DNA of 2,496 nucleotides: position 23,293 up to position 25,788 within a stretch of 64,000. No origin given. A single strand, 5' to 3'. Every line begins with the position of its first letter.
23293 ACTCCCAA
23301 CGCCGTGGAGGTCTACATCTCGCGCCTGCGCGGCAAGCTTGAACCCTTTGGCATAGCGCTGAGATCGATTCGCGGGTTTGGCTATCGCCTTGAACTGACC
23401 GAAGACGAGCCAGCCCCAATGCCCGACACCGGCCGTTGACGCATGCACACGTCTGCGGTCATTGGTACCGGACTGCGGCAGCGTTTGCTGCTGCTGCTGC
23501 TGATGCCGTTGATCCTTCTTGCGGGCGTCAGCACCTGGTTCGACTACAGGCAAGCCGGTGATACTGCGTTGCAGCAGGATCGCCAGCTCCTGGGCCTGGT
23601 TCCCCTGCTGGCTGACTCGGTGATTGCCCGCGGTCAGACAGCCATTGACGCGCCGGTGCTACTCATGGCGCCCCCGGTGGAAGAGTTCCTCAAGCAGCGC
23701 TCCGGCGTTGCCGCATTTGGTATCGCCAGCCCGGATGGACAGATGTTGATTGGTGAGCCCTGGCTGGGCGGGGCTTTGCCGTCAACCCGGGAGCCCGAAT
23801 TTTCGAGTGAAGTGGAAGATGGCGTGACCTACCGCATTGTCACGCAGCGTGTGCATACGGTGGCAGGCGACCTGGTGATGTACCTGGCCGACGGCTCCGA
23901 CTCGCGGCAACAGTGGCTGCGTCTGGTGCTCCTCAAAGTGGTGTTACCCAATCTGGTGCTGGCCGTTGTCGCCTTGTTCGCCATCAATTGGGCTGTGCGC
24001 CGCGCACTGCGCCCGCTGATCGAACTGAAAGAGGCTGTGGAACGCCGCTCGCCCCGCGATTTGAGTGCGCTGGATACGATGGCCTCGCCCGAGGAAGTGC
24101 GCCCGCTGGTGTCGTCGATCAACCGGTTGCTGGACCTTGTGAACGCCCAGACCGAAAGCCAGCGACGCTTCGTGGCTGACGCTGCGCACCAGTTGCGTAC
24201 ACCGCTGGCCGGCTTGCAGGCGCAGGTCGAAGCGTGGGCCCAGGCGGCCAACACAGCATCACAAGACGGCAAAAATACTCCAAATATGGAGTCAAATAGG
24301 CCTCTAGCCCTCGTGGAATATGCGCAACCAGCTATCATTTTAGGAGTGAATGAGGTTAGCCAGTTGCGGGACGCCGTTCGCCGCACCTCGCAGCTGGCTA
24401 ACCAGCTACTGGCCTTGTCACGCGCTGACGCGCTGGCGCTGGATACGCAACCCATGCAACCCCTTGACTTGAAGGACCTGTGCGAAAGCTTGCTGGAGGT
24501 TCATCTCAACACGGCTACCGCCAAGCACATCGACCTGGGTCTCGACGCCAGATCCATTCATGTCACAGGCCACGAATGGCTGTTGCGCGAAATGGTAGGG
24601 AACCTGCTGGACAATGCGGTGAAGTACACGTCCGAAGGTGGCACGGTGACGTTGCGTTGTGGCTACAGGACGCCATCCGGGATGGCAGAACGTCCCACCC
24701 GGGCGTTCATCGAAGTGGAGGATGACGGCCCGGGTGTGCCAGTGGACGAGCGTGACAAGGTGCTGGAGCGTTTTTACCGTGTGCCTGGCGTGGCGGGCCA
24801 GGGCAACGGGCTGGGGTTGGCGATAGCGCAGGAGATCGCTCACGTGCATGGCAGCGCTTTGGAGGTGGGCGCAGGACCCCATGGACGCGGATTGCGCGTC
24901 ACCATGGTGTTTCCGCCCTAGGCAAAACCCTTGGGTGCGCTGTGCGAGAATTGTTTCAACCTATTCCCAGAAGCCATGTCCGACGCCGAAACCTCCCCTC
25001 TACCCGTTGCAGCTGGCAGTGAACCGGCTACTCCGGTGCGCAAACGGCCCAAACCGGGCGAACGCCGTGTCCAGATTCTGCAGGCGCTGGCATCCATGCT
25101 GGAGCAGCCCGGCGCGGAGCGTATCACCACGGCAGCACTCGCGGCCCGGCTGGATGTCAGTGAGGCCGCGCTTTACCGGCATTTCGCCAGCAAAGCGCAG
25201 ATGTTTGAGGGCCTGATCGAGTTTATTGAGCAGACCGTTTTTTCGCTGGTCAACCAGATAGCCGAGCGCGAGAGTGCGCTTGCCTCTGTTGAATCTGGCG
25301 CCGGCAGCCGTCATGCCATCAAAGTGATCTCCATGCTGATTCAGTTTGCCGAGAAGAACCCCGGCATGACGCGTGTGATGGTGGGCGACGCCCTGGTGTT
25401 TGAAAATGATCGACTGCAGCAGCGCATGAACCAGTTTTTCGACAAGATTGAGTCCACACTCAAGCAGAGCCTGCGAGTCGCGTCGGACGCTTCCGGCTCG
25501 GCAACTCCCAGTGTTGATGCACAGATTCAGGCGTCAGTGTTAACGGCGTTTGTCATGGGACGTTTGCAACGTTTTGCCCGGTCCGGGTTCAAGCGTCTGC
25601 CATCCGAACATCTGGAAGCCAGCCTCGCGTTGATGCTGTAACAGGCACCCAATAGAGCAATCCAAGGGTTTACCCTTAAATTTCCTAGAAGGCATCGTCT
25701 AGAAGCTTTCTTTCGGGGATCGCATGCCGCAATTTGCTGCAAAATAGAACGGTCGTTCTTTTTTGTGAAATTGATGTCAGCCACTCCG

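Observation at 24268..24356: Repeat element inserted in-frame into the DHp domain of the sensor histidine kinase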

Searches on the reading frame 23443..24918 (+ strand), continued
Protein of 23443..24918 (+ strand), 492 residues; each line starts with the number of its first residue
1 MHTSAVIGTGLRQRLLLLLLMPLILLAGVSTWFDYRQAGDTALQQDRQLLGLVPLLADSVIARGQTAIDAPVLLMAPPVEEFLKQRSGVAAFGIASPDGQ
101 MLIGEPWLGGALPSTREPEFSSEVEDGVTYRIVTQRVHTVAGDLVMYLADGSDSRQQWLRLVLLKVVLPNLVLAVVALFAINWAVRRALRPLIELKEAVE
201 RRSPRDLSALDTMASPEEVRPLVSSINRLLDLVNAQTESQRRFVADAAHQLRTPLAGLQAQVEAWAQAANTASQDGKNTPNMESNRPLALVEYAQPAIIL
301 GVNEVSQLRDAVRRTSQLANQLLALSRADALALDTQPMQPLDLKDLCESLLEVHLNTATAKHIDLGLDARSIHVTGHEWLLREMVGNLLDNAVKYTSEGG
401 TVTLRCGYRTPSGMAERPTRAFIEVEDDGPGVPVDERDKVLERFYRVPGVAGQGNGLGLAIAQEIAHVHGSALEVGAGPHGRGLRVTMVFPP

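Call 85: search_protein_representatives(protein=window:23443-24918:+)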
Query: 492 residues. Proteins with E-value up to 0.001 (for the whole library): 504862; up to 1e-10: 74828; up to 1e-30: 1931. The best 150 are listed.
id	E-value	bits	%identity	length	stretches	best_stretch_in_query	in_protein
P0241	1.8e-155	534.7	56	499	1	9-490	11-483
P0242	4.7e-147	507.0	58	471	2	8-274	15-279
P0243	5.6e-134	463.9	54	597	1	9-474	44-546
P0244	3.0e-124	431.8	49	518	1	9-490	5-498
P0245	3.9e-108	378.7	47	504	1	12-492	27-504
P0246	8.4e-108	377.6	48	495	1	10-478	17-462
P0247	2.2e-105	369.6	46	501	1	10-477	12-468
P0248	9.2e-104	364.3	54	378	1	107-487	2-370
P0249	8.6e-93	328.1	56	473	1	9-368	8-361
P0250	2.2e-91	323.4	58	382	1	7-273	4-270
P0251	2.0e-85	303.8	58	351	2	294-491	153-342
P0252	8.6e-84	298.4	56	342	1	167-474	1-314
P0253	7.5e-82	292.0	53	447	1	52-362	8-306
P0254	7.2e-79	282.2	56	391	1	9-264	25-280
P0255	7.9e-76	272.2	70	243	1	90-274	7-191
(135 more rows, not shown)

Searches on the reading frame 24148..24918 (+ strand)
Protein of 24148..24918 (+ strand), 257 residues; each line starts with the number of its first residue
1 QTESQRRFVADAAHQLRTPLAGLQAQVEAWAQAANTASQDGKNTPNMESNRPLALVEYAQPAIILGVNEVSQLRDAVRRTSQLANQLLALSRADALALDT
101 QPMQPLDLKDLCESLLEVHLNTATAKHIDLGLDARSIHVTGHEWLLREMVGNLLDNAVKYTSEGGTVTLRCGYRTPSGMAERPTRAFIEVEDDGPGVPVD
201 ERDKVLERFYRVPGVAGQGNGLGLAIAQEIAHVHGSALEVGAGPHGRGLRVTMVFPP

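Call 64: search_solved_structures(query=window:24148-24918:+, show_alignments=3, max_evalue=0.00001)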
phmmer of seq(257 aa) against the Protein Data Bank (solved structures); distinct sequences matched with E-value up to 0.00001: 44.
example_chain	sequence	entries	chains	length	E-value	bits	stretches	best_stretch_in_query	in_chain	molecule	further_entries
3jz3_A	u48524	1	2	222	4.7e-28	101.6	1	71-246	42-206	Sensor protein qseC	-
3dge_A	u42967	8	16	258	1.6e-15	60.5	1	75-251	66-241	Sensor protein | Histidine kinase | Sensor histidine kinase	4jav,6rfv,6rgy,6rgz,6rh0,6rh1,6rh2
2c2a_A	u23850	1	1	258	1.6e-15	60.5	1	75-251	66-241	SENSOR HISTIDINE KINASE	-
5uht_A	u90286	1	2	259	1.7e-15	60.5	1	75-251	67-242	Sensor histidine kinase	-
6azr_A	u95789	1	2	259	8.3e-15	58.2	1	75-251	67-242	Sensor histidine kinase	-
5c93_A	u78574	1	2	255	1e-14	57.9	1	70-248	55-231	Histidine kinase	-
4u7n_A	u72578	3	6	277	1.4e-14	57.4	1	67-248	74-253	Histidine protein kinase sensor protein | Histidine kinase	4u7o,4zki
4i5s_A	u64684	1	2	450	1.4e-14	57.4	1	135-256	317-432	Putative histidine kinase CovS; VicK-like protein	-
4kp4_A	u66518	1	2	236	1.5e-14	57.4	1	97-251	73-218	Osmolarity sensor protein EnvZ, Histidine kinase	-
4jas_A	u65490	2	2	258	1.9e-14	57.1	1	80-251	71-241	Histidine kinase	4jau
6rh7_A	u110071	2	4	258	3.9e-14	56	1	75-251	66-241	Sensor histidine kinase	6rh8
6paj_A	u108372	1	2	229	5e-14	55.7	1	73-249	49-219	Sensor protein SrrB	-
3sl2_A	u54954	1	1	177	6.9e-14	55.2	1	131-256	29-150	Sensor histidine kinase yycG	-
4cti_A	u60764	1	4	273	9.7e-14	54.7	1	100-251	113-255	OSMOLARITY SENSOR PROTEIN ENVZ, AF1503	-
6blk_C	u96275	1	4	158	2.6e-13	53.3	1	105-242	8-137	Signal transduction histidine-protein kinase/phosphatase mprB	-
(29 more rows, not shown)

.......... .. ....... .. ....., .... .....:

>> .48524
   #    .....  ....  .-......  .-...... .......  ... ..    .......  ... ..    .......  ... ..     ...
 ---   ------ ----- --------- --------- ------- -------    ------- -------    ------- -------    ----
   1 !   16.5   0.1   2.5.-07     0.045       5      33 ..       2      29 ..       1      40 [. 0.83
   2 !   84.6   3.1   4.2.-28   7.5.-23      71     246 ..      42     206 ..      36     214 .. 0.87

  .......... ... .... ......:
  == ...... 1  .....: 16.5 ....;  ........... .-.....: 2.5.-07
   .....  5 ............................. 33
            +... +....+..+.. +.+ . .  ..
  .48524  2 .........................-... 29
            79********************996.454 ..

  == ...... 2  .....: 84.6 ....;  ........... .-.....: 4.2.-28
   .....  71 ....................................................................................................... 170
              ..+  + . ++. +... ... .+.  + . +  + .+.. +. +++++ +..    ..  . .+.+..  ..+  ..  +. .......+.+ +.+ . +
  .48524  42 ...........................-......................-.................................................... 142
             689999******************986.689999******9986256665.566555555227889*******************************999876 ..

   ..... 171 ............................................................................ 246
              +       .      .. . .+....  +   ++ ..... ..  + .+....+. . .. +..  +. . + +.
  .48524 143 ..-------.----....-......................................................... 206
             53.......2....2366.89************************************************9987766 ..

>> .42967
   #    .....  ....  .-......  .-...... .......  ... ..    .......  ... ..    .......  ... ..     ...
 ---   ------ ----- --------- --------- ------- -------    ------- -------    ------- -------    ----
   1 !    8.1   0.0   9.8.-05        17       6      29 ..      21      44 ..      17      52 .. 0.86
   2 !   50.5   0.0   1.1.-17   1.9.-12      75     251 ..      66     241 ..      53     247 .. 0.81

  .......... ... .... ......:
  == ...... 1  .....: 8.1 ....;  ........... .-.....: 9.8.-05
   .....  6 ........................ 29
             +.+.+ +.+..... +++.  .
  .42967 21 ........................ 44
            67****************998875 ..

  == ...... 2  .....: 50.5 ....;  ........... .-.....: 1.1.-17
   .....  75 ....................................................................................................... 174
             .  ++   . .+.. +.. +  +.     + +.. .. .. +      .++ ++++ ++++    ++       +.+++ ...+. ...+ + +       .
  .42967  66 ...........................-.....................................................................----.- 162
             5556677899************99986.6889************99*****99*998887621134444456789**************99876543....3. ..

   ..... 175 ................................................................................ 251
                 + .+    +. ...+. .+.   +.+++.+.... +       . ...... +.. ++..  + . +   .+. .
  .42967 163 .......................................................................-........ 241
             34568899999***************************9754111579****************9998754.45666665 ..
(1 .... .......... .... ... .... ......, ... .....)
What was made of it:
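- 24268..24356 (+): AT-rich in-frame segment (residues 276-305), the finding itself. It is read as a disordered extension of the DHp hairpin loop. 25 extra residues against QseC (call 64).
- On RPE-like in-frame intragenic repeat (a functional class, not a sequence family): Excess of 25 residues against QseC (call 64).
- Checked: The excess is 24 against HK853 (call 64).
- Excess of 25 residues against QseC 3jz3 and 24 against HK853 (call 64).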

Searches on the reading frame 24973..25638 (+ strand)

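Call 78: search_protein_families(library=ncbifam, proteins=[window:24973-25638:+], max_evalue=0.00001)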
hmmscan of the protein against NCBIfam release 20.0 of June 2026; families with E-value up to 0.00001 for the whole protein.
window:24973-25638:+ (222 aa): 6 families
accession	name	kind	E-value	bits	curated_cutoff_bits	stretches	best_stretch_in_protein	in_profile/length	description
NF007015.0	PRK09480.1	equivalog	6.3e-88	293.5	120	1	23-221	3-192/197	nucleoid occlusion factor SlmA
NF041196.1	ScbR_bind_reg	equivalog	3.5e-09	37.1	150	1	32-196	8-160/191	ScbR family autoregulator-binding transcription factor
NF050111.1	TransRegSACE7040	equivalog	2.6e-07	30.7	250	1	30-139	1-102/186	SACE_7040 family transcriptional regulator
NF010319.1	PRK13756.1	equivalog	6.5e-07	29.4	265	1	32-85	4-57/199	tetracycline resistance transcriptional repressor TetR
NF053731.1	TransRegFasRMycb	equivalog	2.1e-06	27.7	330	0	29-149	10-116/199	HTH-type transcriptional activator FasR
NF033703.1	transcr_KstR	equivalog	2.3e-06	27.3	280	1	30-173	7-141/185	cholesterol catabolism transcriptional regulator KstR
